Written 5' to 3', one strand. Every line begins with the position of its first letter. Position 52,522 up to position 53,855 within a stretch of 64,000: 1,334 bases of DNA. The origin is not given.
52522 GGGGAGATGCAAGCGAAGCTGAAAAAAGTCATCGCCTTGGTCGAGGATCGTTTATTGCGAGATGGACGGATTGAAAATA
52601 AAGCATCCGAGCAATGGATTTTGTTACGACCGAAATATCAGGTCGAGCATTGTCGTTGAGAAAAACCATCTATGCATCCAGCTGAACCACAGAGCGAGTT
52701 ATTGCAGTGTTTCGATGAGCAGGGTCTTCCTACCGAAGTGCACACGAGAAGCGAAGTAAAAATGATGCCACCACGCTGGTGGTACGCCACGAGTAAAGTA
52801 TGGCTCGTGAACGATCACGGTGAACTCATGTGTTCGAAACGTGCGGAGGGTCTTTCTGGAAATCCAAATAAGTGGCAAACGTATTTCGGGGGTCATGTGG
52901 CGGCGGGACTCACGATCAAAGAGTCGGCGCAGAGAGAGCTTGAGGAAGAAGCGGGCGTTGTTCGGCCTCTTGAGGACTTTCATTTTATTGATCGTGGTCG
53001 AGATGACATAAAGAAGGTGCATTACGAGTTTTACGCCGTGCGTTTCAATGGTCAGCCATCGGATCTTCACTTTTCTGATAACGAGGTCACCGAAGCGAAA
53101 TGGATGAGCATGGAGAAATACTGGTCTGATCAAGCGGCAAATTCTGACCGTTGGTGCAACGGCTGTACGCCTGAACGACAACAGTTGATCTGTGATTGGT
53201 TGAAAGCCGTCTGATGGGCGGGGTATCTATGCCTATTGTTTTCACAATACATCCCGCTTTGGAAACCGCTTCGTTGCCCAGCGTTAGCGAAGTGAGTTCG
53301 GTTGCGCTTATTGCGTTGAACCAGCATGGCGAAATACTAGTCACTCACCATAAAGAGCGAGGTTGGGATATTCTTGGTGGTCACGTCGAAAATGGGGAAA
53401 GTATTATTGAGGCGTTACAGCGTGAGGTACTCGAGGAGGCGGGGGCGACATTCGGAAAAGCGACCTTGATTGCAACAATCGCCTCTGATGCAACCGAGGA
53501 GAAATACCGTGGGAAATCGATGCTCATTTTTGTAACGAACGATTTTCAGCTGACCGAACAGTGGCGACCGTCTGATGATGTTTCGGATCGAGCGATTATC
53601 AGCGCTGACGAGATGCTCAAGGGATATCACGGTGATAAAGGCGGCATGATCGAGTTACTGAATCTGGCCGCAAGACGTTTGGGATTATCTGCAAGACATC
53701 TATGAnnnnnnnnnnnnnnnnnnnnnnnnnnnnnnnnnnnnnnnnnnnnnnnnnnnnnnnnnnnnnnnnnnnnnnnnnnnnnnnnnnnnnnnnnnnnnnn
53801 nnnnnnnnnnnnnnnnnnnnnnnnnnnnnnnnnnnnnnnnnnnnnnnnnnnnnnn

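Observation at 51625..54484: Translationally coupled HTH / ANT-like nucleotidyltransferase / Nudix / Nudix / Zn-ribbon-GrpB operon on a repeat-bounded 4.7-kb islet inside the phage-derived element: candidate undescribed nucleotide-processing (defence or counter-defence) module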

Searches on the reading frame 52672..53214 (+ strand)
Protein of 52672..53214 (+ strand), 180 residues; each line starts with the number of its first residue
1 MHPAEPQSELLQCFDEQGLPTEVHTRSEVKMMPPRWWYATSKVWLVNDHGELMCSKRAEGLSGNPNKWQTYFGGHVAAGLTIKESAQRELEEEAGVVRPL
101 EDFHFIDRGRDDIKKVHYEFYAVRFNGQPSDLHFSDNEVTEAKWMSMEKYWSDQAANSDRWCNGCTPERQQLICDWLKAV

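Call 3: search_protein_families(library=pfam, proteins=[window:52672-53214:+], max_evalue=0.01)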
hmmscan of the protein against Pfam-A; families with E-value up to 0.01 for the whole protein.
window:52672-53214:+ (180 aa): 1 family
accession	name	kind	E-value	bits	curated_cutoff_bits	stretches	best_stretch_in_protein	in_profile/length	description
PF00293.34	NUDIX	-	4.2e-15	56.4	21.1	1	43-156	8-124/134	NUDIX domain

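Call 6: search_protein_families(library=padloc, proteins=[window:52672-53214:+], max_evalue=0.01)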
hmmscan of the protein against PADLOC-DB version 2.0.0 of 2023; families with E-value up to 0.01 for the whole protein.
window:52672-53214:+ (180 aa): 1 family
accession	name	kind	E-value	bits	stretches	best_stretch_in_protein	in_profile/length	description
PDLC04899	PDC-S07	-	2.3e-05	22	1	46-159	14-121/135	-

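Call 7: search_protein_families(library=ncbifam, proteins=[window:52672-53214:+], max_evalue=0.01)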
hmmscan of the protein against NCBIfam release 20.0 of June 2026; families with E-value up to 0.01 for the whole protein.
window:52672-53214:+ (180 aa): 12 families
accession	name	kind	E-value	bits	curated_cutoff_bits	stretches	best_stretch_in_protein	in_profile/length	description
NF002995.0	PRK03759.1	equivalog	7.2e-13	48.6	127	1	6-158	4-158/185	isopentenyl-diphosphate Delta-isomerase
NF011922.0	PRK15393.1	equivalog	1.7e-06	27.8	152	1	41-149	41-146/182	NUDIX hydrolase YfcD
TIGR02150.1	IPP_isom_1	equivalog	3e-06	27.2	105.8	1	15-150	5-140/159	isopentenyl-diphosphate delta-isomerase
NF001938.0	PRK00714.1-5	equivalog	8.9e-06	25.2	116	1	43-97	18-75/172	RNA pyrophosphohydrolase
TIGR00586.1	mutt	equivalog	0.00011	22.2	97.9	1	46-98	13-63/129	8-oxo-dGTP diphosphatase MutT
NF006530.0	PRK08999.1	equivalog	0.00027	20.1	245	1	46-132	14-99/315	Nudix family hydrolase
NF008044.0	PRK10776.1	equivalog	0.0031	17.4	148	1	47-153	13-113/130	8-oxo-dGTP diphosphatase MutT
NF006961.0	PRK09438.1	equivalog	0.0037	16.7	103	0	64-121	30-82/151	dihydroneopterin triphosphate diphosphatase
NF012016.0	PRK15472.1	equivalog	0.0061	16.3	95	1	45-118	10-81/141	nucleoside triphosphatase NudI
NF001937.0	PRK00714.1-4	equivalog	0.0065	16.1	139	1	42-98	12-62/161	RNA pyrophosphohydrolase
NF001299.0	PRK00241.1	equivalog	0.0067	15.9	158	0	66-149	158-237/263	NAD(+) diphosphatase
NF041653.1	Nud_hyd_Meth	equivalog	0.0089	15.8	300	0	39-150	28-138/170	Nudix hydrolase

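Call 20: find_related_loci(query=window:52672-53214:+, collection=genome_contigs, flank=8000)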
Query window:52672-53214:+ (180 aa) in genome_contigs; peptide patterns used: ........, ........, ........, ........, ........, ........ (x = any residue, [..] = any of these).
22 stretches matched a pattern; 9 encode a relative of the query (tblastn E <= 1e-3); 9 distinct loci.
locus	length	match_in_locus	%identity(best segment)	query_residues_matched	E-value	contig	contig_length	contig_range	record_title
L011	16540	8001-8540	84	1-180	4e-108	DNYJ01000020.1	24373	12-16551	MAG TPA_asm: Candidatus Uhrbacteria bacterium isolate UBA10169 contig_40686, whole genome shotgun sequence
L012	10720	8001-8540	71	1-180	3e-90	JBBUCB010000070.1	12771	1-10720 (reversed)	MAG: Patescibacteria group bacterium isolate H41-bin178_1 H41_bin178_1_000000000070, whole genome shotgun sequence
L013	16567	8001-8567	42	8-180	2e-48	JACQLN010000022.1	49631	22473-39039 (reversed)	MAG: Parcubacteria group bacterium isolate NC_groundwater_1204_Ag_S-0.1um_45_229 S_p1_S3_coassembly_k141_924000, whole g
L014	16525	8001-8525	42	6-180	1e-46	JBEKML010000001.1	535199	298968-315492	MAG: Minisyncoccia bacterium isolate SPRUCE 393 SPRUCE_393_1, whole genome shotgun sequence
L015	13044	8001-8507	45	9-177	7e-43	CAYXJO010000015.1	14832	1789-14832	MAG TPA_asm: uncultured Gammaproteobacteria bacterium isolate SRP263991_co4_11 genome assembly, contig: NODE_5998_length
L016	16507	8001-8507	42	3-171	1e-42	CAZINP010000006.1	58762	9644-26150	MAG TPA_asm: uncultured Gammaproteobacteria bacterium isolate binchicken_co27_465 genome assembly, contig: NODE_872_leng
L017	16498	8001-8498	40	8-173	5e-40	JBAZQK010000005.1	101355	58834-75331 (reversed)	MAG: Patescibacteria group bacterium isolate SO_2017_SWC_51 scaffold_46_c2_LP-4_2017, whole genome shotgun sequence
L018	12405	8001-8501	40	9-178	2e-36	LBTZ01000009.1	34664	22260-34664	MAG: Parcubacteria group bacterium GW2011_GWD2_38_11 US70_C0009, whole genome shotgun sequence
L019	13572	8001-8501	37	7-173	3e-33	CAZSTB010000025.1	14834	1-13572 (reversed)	MAG TPA_asm: uncultured Bdellovibrionales bacterium isolate SRP011637_co1_57 genome assembly, contig: NODE_1346_length_1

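Call 26: search_protein_families(library=pfam, proteins=[L011:6387-7196:+, L011:7338-7811:+, L011:8525-9259:+, L011:9353-9820:+, L011:10251-10805:+, L017:8710-9180:+, L017:9280-9747:+, L012:7044-7949:+, L012:8551-9009:+, L012:9149-9847:+], max_evalue=0.001)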
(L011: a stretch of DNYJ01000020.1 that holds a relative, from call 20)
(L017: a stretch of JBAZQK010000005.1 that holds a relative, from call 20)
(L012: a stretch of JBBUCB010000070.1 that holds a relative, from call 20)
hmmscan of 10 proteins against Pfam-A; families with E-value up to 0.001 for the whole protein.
L011:6387-7196:+ (269 aa): 3 families
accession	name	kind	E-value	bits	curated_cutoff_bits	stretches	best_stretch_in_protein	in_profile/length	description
PF13427.11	AadA_C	-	1.9e-20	73.4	22.2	1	153-259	1-100/103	Aminoglycoside adenylyltransferase, C-terminal domain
PF01909.29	NTP_transf_2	-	1.2e-05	26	21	1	30-67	14-50/93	Nucleotidyltransferase domain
PF18765.7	Polbeta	-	3.3e-05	24.4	26.9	1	29-73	12-55/93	Polymerase beta, Nucleotidyltransferase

L011:7338-7811:+ (157 aa): 1 family
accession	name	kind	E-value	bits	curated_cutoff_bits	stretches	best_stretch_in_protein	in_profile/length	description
PF01161.25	PBP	-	5.8e-36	124.2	24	1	23-155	2-135/135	Phosphatidylethanolamine-binding protein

L011:8525-9259:+ (244 aa): 1 family
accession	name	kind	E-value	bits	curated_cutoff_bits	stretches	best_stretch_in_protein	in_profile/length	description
PF02517.21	Rce1-like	-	3.7e-12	46.8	22.4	1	135-233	3-92/93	Type II CAAX prenyl endopeptidase Rce1-like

L011:9353-9820:+ (155 aa): 1 family
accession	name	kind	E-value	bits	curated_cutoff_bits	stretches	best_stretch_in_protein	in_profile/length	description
PF23477.1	zf_Tbcl_2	-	1.5e-14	53.9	27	1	43-77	1-35/37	Probable treble clef zinc finger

L011:10251-10805:+ (184 aa): 4 families
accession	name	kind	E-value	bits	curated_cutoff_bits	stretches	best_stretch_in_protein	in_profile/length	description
PF13419.12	HAD_2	-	4.4e-14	53.4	23.8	1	36-146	74-177/178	Haloacid dehalogenase-like hydrolase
PF00702.32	Hydrolase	-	3.3e-11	44.4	26.4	1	40-141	95-191/191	haloacid dehalogenase-like hydrolase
PF12689.13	Acid_PPase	-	1.2e-07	32.1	27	1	3-148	4-151/169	Acid Phosphatase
PF13242.12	Hydrolase_like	-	2.1e-06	28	22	1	108-149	9-50/75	HAD-hyrolase-like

L017:8710-9180:+ (156 aa): 1 family
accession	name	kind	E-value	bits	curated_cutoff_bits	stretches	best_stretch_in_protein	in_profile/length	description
PF00293.34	NUDIX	-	1.3e-10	41.8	21.1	1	39-113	12-98/134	NUDIX domain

L017:9280-9747:+ (155 aa): 0 families

L012:7044-7949:+ (301 aa): 2 families
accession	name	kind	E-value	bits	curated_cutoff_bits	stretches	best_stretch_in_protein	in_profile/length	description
PF00589.27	Phage_integrase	-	3.1e-33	115.4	27.1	1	115-286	5-171/172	Phage integrase family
PF13495.12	Phage_int_SAM_4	-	0.00017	22.4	27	1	18-89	10-81/85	Phage integrase, N-terminal SAM-like domain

L012:8551-9009:+ (152 aa): 2 families
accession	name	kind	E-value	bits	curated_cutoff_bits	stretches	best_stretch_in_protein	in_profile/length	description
PF00293.34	NUDIX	-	1.5e-19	70.8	21.1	1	5-119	4-125/134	NUDIX domain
PF14815.12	NUDIX_4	-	0.00017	21.8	35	1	10-117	4-103/113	NUDIX domain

L012:9149-9847:+ (232 aa): 1 family
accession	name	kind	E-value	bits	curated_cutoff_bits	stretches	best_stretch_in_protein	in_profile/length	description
PF01551.29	Peptidase_M23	-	1.7e-16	60.6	28.7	1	108-217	4-96/96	Peptidase family M23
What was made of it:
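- A Nudix1 homologue at 84% sits among PEBP, Rce1 and HAD genes (calls 20, 26).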

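Call 29: search_solved_structures(query=window:52672-53214:+, max_evalue=0.001, show_alignments=2)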
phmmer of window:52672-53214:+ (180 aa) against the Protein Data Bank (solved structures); distinct sequences matched with E-value up to 0.001: 14.
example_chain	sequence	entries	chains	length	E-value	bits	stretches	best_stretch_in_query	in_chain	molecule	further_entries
1ow2_A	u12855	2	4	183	4e-05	27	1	9-147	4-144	ISOPENTENYL-DIPHOSPHATE DELTA-ISOMERASE | ISOPENTENYL DIPHOSPHATE DELTA-ISOMERASE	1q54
1hx3_A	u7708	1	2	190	4.5e-05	26.8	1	9-147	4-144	ISOPENTENYL DIPHOSPHATE DELTA-ISOMERASE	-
3hyq_A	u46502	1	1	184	4.9e-05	26.7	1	39-156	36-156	Isopentenyl-diphosphate Delta-isomerase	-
5hzx_A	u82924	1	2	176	6.9e-05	26.2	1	45-149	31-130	Nudix (Nucleoside diphosphate linked moiety X)-type motif 1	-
5otn_A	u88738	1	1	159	8.4e-05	25.9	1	46-150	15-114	Nudix (Nucleoside diphosphate linked moiety X)-type motif 1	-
1r67_A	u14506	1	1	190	8.4e-05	25.9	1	9-147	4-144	Isopentenyl-diphosphate delta-isomerase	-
2b2k_A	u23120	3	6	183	9.4e-05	25.8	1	9-147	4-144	Isopentenyl-diphosphate delta-isomerase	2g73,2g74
1i9a_A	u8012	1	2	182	0.0001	25.6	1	9-147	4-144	ISOPENTENYL-DIPHOSPHATE DELTA-ISOMERASE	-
1x83_A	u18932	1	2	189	0.0001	25.6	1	9-147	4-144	Isopentenyl-diphosphate delta-isomerase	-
1nfs_A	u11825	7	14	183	0.0001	25.6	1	9-147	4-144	ISOPENTENYL-DIPHOSPHATE DELTA-ISOMERASE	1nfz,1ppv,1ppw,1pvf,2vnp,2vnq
1x84_A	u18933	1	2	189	0.00012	25.5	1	9-147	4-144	Isopentenyl-diphosphate delta-isomerase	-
1hzt_A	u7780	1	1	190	0.00012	25.4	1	9-147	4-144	ISOPENTENYL DIPHOSPHATE DELTA-ISOMERASE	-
4v14_A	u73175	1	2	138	0.00069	22.9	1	46-130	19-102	MUTATOR MUTT PROTEIN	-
3grn_A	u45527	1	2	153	0.00093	22.5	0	45-150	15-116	MutT related protein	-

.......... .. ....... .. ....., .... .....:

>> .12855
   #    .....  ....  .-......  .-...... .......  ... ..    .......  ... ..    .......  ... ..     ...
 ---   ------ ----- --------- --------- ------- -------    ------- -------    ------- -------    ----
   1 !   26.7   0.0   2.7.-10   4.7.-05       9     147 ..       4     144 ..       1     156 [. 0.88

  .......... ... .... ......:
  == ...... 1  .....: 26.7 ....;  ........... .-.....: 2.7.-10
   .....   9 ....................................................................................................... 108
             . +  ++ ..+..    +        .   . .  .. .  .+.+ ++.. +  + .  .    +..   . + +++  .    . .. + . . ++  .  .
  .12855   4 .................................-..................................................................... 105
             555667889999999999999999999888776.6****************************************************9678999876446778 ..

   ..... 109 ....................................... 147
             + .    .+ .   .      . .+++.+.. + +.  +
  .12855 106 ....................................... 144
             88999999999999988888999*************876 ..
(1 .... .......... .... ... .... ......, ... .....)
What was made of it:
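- On Type 1 isopentenyl-diphosphate isomerase (nearest NCBIfam/PDB hit of Nudix1): A canonical REx2EE box is present, unlike in IDI (call 29).
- Tried and rejected: Rejected because the catalytic Cys is absent (call 29).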

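Call 41: search_protein_families(library=phrogs, proteins=[window:52672-53214:+], max_evalue=0.001)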
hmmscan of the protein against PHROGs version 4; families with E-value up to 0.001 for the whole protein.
window:52672-53214:+ (180 aa): 2 families
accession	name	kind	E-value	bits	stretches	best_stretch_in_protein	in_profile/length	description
phrog_1198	-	other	2.3e-11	44.9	1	39-153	39-153/253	MutT/NUDIX hydrolase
phrog_10313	-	other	9.2e-09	36.2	1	64-150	36-121/159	nudix hydrolase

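Call 54: find_related_loci(query=window:52672-53214:+, collection=viral_contigs, flank=8000)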
Query window:52672-53214:+ (180 aa) in viral_contigs; peptide patterns used: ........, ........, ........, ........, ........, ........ (x = any residue, [..] = any of these).
No stretch of DNA in the collection matches any of the patterns.

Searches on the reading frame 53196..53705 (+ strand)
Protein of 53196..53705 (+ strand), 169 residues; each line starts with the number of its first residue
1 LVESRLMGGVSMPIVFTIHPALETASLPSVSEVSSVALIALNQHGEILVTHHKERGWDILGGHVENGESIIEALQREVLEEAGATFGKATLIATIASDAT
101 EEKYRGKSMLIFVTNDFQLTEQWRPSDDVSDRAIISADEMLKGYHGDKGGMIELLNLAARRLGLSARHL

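Call 3: search_protein_families(library=pfam, proteins=[window:53196-53705:+], max_evalue=0.01)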
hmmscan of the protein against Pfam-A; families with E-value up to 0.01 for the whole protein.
window:53196-53705:+ (169 aa): 1 family
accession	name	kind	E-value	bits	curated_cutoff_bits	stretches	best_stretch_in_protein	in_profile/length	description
PF00293.34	NUDIX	-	4.9e-15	56.2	21.1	1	35-151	5-130/134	NUDIX domain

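Call 6: search_protein_families(library=padloc, proteins=[window:53196-53705:+], max_evalue=0.01)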
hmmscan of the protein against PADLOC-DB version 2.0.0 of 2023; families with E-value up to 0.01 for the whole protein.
window:53196-53705:+ (169 aa): 1 family
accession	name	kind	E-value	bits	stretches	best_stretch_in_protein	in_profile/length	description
PDLC04899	PDC-S07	-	1.8e-07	28.8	1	37-101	10-79/135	-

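Call 7: search_protein_families(library=ncbifam, proteins=[window:53196-53705:+], max_evalue=0.01)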
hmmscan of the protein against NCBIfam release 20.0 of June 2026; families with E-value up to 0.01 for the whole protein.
window:53196-53705:+ (169 aa): 15 families
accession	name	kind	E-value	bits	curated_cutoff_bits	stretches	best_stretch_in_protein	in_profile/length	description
TIGR02705.1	nudix_YtkD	equivalog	5.6e-12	45.5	154.4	1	33-100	24-90/156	RNA deprotection pyrophosphohydrolase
NF006530.0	PRK08999.1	equivalog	1.7e-06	27.3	245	1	33-97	6-75/315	Nudix family hydrolase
NF001299.0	PRK00241.1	equivalog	7.7e-06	25.5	158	1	46-84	147-188/263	NAD(+) diphosphatase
NF007834.0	PRK10546.1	equivalog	3.8e-05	23.5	156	1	41-101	11-76/135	pyrimidine (deoxy)nucleoside triphosphate diphosphatase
NF008044.0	PRK10776.1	equivalog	4.5e-05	23.3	148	1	50-102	21-78/130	8-oxo-dGTP diphosphatase MutT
TIGR00586.1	mutt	equivalog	7.9e-05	22.7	97.9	1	39-96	11-73/129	8-oxo-dGTP diphosphatase MutT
NF012016.0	PRK15472.1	equivalog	0.00011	21.9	95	1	57-90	33-66/141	nucleoside triphosphatase NudI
NF001937.0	PRK00714.1-4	equivalog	0.00015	21.4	139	1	35-94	10-70/161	RNA pyrophosphohydrolase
NF001934.0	PRK00714.1-1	equivalog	0.00053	19.4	241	1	35-93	10-69/176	RNA pyrophosphohydrolase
NF008736.0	PRK11762.1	equivalog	0.00059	19.4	169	1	61-117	80-133/186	ADP compounds hydrolase NudE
NF001935.0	PRK00714.1-2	equivalog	0.0027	17.2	259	1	35-92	10-68/183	RNA pyrophosphohydrolase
NF041652.1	Nud_hyd_Dein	equivalog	0.0029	17.8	200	1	37-95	17-83/152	Nudix hydrolase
NF001938.0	PRK00714.1-5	equivalog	0.0031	16.9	116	1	36-86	16-76/172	RNA pyrophosphohydrolase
NF001936.0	PRK00714.1-3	equivalog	0.0058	16.5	118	1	44-84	22-64/155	RNA pyrophosphohydrolase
NF006961.0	PRK09438.1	equivalog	0.0076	15.7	103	0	35-86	10-63/151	dihydroneopterin triphosphate diphosphatase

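Call 21: find_related_loci(query=window:53211-53705:+, collection=metagenome_contigs, flank=8000)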
Query window:53211-53705:+ (164 aa) in metagenome_contigs; peptide patterns used: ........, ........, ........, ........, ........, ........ (x = any residue, [..] = any of these).
158 stretches matched a pattern; 2 encode a relative of the query (tblastn E <= 1e-3); 2 distinct loci.
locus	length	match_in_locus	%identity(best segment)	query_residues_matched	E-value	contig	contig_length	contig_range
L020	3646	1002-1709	51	4-157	7e-50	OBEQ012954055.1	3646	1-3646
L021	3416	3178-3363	40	50-112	2e-7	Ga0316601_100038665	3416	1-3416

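Call 30: search_solved_structures(query=window:53211-53705:+, max_evalue=0.001, show_alignments=2)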
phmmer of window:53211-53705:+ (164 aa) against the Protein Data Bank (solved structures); distinct sequences matched with E-value up to 0.001: 8.
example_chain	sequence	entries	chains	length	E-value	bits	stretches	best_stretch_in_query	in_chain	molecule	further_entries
3gg6_A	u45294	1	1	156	2.4e-05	27.5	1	33-88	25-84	Nucleoside diphosphate-linked moiety X motif 18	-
3fk9_A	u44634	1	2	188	7.3e-05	25.9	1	37-86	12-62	Mutator MutT protein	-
1jrk_A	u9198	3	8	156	8.7e-05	25.7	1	36-80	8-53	Nudix homolog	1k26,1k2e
3id9_A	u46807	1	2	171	0.00026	24.1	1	42-82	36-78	MutT/NUDIX family protein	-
4hvy_A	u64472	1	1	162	0.00026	24.1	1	33-88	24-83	Nucleoside diphosphate-linked moiety X motif 18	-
3grn_A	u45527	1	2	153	0.00035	23.7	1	30-99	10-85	MutT related protein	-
4jzu_A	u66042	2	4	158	0.00055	23.1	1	39-81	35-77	RNA PYROPHOSPHOHYDROLASE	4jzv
4v14_A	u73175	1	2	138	0.00086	22.5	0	38-99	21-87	MUTATOR MUTT PROTEIN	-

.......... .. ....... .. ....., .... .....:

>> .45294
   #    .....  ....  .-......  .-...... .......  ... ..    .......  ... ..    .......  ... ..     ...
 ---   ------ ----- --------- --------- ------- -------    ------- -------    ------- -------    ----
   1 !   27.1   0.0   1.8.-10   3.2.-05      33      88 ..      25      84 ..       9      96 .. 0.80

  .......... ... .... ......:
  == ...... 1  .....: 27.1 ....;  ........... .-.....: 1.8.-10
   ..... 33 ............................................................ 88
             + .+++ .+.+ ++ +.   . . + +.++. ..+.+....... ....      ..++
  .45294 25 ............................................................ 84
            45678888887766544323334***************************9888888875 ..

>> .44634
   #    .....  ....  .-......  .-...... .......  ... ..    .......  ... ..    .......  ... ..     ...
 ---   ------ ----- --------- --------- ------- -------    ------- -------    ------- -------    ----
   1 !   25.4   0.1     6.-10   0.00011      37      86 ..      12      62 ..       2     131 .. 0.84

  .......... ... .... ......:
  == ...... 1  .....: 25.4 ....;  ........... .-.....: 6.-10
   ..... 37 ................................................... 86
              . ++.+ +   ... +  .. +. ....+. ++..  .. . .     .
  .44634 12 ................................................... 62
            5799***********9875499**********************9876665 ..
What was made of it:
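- Nudix2 is nearest to YtkD/RppH and MutT types (calls 7, 30).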

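Call 41: search_protein_families(library=phrogs, proteins=[window:53214-53705:+], max_evalue=0.001)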
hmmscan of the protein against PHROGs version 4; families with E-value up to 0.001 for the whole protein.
window:53214-53705:+ (163 aa): 6 families
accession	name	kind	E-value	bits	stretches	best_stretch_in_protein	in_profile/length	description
phrog_1198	-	other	2.5e-12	48.1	1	28-102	40-120/253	MutT/NUDIX hydrolase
phrog_1185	-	other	1.2e-06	29.1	1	30-80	161-210/301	nudix hydrolase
phrog_15528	-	head and packaging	1.5e-05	24.6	1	28-112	522-602/794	portal protein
phrog_6216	-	unknown function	3.3e-05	23.8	1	32-125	6-100/545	-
phrog_10313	-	other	4.5e-05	24.2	1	28-80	14-69/159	nudix hydrolase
phrog_19657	-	other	8e-05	23.6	1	45-107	55-114/176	nudix hydrolase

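Call 55: find_related_loci(query=window:53214-53705:+, collection=viral_contigs, flank=8000)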
Query window:53214-53705:+ (163 aa) in viral_contigs; peptide patterns used: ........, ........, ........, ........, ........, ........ (x = any residue, [..] = any of these).
18 stretches matched a pattern, but none encodes a relative of the query by tblastn (E <= 1e-3).
